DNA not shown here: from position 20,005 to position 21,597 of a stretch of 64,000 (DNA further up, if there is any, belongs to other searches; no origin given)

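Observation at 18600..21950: GC-rich ORFan with a long non-coding leader, tandem consensus promoters, flanking CGCAGA-type direct repeats and a solo IS-end hairpin: candidate foreign module of unknown function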

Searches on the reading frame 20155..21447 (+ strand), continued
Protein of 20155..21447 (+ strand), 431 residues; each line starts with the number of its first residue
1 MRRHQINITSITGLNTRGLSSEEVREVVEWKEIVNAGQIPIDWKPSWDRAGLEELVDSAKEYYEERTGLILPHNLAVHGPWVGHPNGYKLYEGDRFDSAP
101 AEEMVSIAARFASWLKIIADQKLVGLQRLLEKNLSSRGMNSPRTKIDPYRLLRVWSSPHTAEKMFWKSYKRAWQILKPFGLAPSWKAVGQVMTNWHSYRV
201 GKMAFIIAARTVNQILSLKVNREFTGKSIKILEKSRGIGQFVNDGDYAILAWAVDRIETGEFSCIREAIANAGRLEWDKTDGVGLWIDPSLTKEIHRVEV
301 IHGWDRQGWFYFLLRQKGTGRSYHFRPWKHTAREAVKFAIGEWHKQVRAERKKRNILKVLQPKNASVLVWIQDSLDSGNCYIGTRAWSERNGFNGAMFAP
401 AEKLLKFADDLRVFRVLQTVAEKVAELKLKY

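Call 46: find_encoding_contigs(protein=P0154, flank=8000)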
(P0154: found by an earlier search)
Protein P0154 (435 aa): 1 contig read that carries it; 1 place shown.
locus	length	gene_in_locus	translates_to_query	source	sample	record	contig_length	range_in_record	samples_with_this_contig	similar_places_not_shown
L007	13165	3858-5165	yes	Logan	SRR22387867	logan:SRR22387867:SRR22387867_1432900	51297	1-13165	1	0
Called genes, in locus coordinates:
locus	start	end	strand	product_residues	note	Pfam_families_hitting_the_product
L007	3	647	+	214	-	?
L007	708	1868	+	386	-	PF11258:DUF3048, PF17479:DUF3048_C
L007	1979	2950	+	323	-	PF06144:DNA_pol3_delta (faint), PF21694:DNA_pol3_delta_C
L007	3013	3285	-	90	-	PF01649:Ribosomal_S20p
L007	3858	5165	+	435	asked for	-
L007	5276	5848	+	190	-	PF01330:RuvA_N, PF00633:HHH (faint), PF14520:HHH_5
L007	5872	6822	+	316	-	PF02388:FemAB, PF13480:Acetyltransf_6, PF02388:FemAB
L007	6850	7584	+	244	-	PF13328:HD_4 (faint)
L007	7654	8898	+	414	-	PF08245:Mur_ligase_M, PF02875:Mur_ligase_C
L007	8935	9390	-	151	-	PF02681:DUF212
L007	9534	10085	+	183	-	PF04011:LemA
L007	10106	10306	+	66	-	-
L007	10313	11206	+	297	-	PF01435:Peptidase_M48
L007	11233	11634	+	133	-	-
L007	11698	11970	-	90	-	-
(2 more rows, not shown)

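Call 47: find_encoding_contigs(protein=P0022, flank=8000)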
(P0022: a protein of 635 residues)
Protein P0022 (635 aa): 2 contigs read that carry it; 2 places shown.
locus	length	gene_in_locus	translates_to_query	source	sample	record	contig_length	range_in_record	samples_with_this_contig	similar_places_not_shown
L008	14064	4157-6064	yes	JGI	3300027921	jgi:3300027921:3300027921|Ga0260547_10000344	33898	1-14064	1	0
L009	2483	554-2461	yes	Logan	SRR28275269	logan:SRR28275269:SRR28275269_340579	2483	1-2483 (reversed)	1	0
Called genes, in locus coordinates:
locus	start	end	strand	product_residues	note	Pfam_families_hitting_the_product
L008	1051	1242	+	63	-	-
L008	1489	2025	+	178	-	-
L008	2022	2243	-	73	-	-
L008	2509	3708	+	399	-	-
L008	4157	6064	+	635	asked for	-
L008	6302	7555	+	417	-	-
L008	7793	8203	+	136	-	-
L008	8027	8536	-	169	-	-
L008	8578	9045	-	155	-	PF02367:TsaE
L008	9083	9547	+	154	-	-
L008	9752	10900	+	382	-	-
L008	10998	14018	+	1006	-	PF05157:MshEN (weak), PF04851:ResIII (faint), PF13401:AAA_22 (faint), PF00437:T2SSE, PF25199:nSTAND_NTPase5 (faint), PF00004:AAA (faint), PF20720:nSTAND3 (faint), PF00437:T2SSE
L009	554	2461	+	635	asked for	-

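Call 48: find_encoding_contigs(protein=P0019, flank=8000)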
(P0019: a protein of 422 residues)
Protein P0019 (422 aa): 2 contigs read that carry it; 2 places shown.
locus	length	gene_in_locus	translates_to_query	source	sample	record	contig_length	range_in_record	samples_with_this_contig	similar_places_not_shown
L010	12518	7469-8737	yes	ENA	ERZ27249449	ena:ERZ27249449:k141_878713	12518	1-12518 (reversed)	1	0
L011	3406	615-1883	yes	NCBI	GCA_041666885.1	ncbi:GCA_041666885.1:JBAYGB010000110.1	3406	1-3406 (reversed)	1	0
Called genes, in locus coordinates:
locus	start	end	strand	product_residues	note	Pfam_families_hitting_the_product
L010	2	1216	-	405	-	?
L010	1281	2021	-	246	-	PF02535:Zip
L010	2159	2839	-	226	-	-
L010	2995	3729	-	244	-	-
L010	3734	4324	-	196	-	PF04542:Sigma70_r2, PF08281:Sigma70_r4_2, PF04545:Sigma70_r4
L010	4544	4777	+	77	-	PF01022:HTH_5, PF12840:HTH_20, PF13412:HTH_24 (weak)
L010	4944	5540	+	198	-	PF07853:DUF1648, PF13630:SdpI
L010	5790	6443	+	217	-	-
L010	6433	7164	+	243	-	-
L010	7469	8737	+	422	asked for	-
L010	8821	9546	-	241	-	PF04402:SIMPL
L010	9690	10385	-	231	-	PF18400:Thioredoxin_12 (faint), PF13462:Thioredoxin_4, PF01323:DSBA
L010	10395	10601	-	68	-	-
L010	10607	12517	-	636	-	?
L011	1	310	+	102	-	?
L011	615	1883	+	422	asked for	-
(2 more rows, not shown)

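Call 49: find_encoding_contigs(protein=P0014, flank=8000)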
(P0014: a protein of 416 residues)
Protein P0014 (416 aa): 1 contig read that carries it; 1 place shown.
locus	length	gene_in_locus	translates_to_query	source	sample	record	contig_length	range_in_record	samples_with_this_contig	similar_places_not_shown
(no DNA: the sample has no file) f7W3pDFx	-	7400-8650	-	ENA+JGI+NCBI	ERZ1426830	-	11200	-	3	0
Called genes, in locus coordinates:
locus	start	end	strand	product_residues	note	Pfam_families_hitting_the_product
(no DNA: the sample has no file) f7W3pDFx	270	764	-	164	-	-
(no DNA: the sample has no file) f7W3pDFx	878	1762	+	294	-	PF13612:DDE_Tnp_1_3, PF01609:DDE_Tnp_1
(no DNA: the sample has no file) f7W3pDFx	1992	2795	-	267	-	-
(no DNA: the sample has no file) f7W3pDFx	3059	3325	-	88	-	-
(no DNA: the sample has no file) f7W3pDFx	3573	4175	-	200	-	-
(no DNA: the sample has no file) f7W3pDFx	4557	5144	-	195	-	PF13238:AAA_18, PF01202:SKI (faint)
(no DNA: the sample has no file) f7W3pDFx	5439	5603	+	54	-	-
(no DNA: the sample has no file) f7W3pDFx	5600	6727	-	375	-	-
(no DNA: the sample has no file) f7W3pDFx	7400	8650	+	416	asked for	-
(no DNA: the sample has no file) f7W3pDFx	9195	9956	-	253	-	PF09522:RE_R_Pab1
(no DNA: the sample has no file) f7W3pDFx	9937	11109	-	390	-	-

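Call 68: predict_structure(alignment_id=A4)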
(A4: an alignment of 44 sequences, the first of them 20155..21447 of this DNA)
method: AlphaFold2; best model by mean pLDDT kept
length: 431 residues; sequences in the alignment: 44
mean_pLDDT: 92.0   pTM: 0.78
mean pLDDT of the five models: 92.0, 91.3, 91.2, 90.6, 90.4
residues with pLDDT >= 90: 361; 70-90: 40; 50-70: 15; < 50: 15
segments of 3 or more residues with pLDDT < 50: 1-12, 38-40
pLDDT, mean of each block of 10 residues (from residue 1): 41 61 80 57 84 98 98 98 95 94 97 98 98 98 97 96 98 98 97 90 98 97 97 96 92 98 98 97 94 98 97 97 93 97 92 91 94 95 93 93 94 94 93 88
secondary structure, 60 per line:
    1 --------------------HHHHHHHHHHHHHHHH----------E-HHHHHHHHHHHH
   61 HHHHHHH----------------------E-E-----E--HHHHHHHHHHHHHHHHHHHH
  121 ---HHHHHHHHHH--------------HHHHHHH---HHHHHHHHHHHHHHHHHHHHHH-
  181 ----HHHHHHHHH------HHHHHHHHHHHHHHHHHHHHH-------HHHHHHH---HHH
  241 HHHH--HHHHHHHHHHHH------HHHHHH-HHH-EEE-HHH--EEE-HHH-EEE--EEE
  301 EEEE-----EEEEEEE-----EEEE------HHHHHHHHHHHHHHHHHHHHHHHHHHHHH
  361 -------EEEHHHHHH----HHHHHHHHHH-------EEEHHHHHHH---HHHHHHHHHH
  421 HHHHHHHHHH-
elements in order: H21-36 H49-67 H101-120 H124-133 H148-154 H158-179 H185-193 H200-220 H228-234 H238-244 H247-258 H265-270 E276-278 E285-287 E293-295 E298-304 E310-316 E322-325 H332-360 E368-370 H371-376 H381-390 E398-400 H401-407 H411-430

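Call 81: search_protein_families(library=ncbifam, proteins=[window:20155-21447:+, P0019, P0056, P0012, L001:12012-12425:+], max_evalue=0.1)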
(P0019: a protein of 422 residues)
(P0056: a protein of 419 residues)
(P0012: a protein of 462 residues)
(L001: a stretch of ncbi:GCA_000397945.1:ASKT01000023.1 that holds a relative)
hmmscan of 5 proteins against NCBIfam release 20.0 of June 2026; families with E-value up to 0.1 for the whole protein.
window:20155-21447:+ (431 aa): 0 families

P0019 (422 aa): 1 family
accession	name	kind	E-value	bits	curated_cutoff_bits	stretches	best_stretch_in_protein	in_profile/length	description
NF005223.0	PRK06719.1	equivalog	0.097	12.4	223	0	9-55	54-97/157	precorrin-2 dehydrogenase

P0056 (419 aa): 0 families

P0012 (462 aa): 0 families

L001:12012-12425:+ (138 aa): 0 families

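Call 82: search_protein_families(library=padloc, proteins=[window:20155-21447:+, P0019, P0056, P0012, P0005], max_evalue=0.1)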
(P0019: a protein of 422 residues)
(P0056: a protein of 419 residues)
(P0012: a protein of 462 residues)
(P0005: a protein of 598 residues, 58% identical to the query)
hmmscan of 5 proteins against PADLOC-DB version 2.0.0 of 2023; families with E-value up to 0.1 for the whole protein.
window:20155-21447:+ (431 aa): 0 families

P0019 (422 aa): 0 families

P0056 (419 aa): 0 families

P0012 (462 aa): 0 families

P0005 (598 aa): 0 families

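Call 87: find_encoding_contigs(protein=P0001, flank=500, max_places=3)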
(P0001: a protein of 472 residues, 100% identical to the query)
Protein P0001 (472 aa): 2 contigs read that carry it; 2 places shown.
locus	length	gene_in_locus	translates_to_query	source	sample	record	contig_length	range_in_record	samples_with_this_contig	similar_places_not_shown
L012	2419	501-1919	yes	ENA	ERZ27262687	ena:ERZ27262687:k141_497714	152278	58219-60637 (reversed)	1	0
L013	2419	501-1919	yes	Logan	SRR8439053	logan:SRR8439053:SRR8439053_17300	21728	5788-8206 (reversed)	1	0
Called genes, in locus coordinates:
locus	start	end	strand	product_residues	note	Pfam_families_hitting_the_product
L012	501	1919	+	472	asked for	-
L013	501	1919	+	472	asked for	-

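Call 88: fold_search(model_id=the predicted structure, library=viral)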
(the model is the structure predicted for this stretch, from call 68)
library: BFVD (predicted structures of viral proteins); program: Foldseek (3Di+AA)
matches with E <= 10: 365; with E <= 0.001: 0
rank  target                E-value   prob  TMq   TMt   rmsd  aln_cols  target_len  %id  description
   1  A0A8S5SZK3            7.2e-02  0.91  0.15  0.17  11.9       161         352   14  Lamprin [Siphoviridae sp. ct6h44]
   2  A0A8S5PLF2            3.5e-01  0.25  0.09  0.25  16.9       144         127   17  Uncharacterized protein [Podoviridae sp. ctnCN2]
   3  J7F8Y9                3.6e-01  0.12  0.09  0.14  21.1       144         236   17  Uncharacterized protein [Agrobacterium phage 7-7-1]
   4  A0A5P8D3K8            3.8e-01  0.69  0.09  0.34   8.4        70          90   16  (no name in the UniProt tables at hand)
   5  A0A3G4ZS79            4.6e-01  0.04  0.08  0.12  25.1       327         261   10  Uncharacterized protein [Edafosvirus sp.]
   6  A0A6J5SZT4            5.6e-01  0.07  0.13  0.07  21.5       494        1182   10  Glycoside hydrolase, family 19, catalytic [uncultured Caudovirales phage]
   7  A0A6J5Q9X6            6.4e-01  0.15  0.08  0.22  13.9       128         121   10  Uncharacterized protein [uncultured Caudovirales phage]
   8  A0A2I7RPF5            8.5e-01  0.38  0.08  0.38  10.1        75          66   21  (no name in the UniProt tables at hand)
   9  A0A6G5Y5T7            8.5e-01  0.15  0.10  0.17  13.9       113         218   17  (no name in the UniProt tables at hand)
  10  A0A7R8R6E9            9.0e-01  0.12  0.09  0.22  15.9       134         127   13  Uncharacterized protein [Klebsiella phage vB_KvM-Eowyn]
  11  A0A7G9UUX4            9.0e-01  0.03  0.08  0.04  47.7       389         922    9  (no name in the UniProt tables at hand)
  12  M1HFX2                9.4e-01  0.03  0.08  0.07  26.0       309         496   13  (no name in the UniProt tables at hand)
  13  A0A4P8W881            1.0e+00  0.41  0.08  0.30   9.9        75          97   16  (no name in the UniProt tables at hand)
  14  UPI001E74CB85         1.0e+00  0.06  0.09  0.18  17.7       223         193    9  (no name look-up for this kind of identifier)
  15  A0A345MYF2            1.1e+00  0.15  0.07  0.21  17.9       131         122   14  (no name in the UniProt tables at hand)
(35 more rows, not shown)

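Call 90: find_encoding_contigs(protein=P0166, flank=10000, max_places=3)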
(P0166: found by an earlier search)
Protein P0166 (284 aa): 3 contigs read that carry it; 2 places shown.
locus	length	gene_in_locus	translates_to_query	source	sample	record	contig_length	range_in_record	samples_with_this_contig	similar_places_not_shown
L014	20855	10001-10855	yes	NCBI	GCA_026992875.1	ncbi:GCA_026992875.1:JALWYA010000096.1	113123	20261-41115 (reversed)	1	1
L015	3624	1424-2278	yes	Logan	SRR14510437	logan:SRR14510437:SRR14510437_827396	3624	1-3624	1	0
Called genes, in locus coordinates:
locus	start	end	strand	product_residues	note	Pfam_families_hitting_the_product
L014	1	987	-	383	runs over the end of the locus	PF13439:Glyco_transf_4, PF13579:Glyco_trans_4_4 (weak), PF00534:Glycos_transf_1, PF13692:Glyco_trans_1_4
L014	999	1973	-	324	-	PF00535:Glycos_transf_2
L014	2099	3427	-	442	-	PF02826:2-Hacid_dh_C (weak), PF01210:NAD_Gly3P_dh_N (faint), PF03446:NAD_binding_2, PF03721:UDPG_MGDP_dh_N, PF00984:UDPG_MGDP_dh, PF03720:UDPG_MGDP_dh_C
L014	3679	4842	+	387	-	PF01758:SBF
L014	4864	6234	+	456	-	PF01136:Peptidase_U32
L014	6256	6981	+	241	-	-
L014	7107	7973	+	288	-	PF00483:NTP_transferase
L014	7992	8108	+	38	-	-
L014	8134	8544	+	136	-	PF04977:DivIC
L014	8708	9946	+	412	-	PF00464:SHMT, PF00155:Aminotran_1_2, PF01212:Beta_elim_lyase (weak)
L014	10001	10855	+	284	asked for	PF00763:THF_DHG_CYH, PF02882:THF_DHG_CYH_C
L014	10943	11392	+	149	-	-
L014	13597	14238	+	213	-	-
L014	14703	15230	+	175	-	PF11539:DUF3228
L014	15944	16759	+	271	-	-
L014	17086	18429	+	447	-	PF00155:Aminotran_1_2 (faint), PF00266:Aminotran_5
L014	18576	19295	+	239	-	-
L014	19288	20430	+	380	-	-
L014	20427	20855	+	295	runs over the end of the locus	-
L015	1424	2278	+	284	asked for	PF00763:THF_DHG_CYH, PF02882:THF_DHG_CYH_C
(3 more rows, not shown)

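Call 91: find_encoding_contigs(protein=P0162, flank=10000, max_places=3)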
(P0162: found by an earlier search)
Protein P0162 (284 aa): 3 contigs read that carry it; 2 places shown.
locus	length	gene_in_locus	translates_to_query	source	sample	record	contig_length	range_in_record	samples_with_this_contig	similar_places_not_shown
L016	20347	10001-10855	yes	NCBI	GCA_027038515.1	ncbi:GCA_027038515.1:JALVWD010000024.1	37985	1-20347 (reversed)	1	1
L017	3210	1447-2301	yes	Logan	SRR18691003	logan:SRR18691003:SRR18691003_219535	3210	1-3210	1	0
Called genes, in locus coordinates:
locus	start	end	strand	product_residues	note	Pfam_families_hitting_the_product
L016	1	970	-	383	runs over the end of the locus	PF13439:Glyco_transf_4, PF13579:Glyco_trans_4_4 (weak), PF00534:Glycos_transf_1, PF13692:Glyco_trans_1_4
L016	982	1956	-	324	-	PF00535:Glycos_transf_2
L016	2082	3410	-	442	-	PF02826:2-Hacid_dh_C (weak), PF01210:NAD_Gly3P_dh_N (faint), PF03446:NAD_binding_2, PF03721:UDPG_MGDP_dh_N, PF00984:UDPG_MGDP_dh, PF03720:UDPG_MGDP_dh_C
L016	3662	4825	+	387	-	PF01758:SBF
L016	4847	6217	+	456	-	PF01136:Peptidase_U32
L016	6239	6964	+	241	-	-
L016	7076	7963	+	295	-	PF00483:NTP_transferase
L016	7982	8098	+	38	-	-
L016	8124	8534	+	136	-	PF04977:DivIC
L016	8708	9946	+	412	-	PF00464:SHMT, PF00155:Aminotran_1_2, PF01212:Beta_elim_lyase (weak)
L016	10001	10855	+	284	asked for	PF00763:THF_DHG_CYH, PF02882:THF_DHG_CYH_C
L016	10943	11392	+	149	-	-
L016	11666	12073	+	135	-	-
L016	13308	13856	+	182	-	-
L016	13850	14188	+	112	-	-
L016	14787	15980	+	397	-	PF00364:Biotin_lipoyl (faint), PF25917:BSH_RND, PF25973:BSH_CzcB, PF25989:YknX_C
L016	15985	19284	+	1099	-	PF00873:ACR_tran, PF03176:MMPL, PF02355:SecD_SecF_C (faint), PF03176:MMPL (weak), PF00873:ACR_tran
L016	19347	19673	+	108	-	PF07411:DUF1508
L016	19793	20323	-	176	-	-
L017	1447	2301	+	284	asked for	PF00763:THF_DHG_CYH, PF02882:THF_DHG_CYH_C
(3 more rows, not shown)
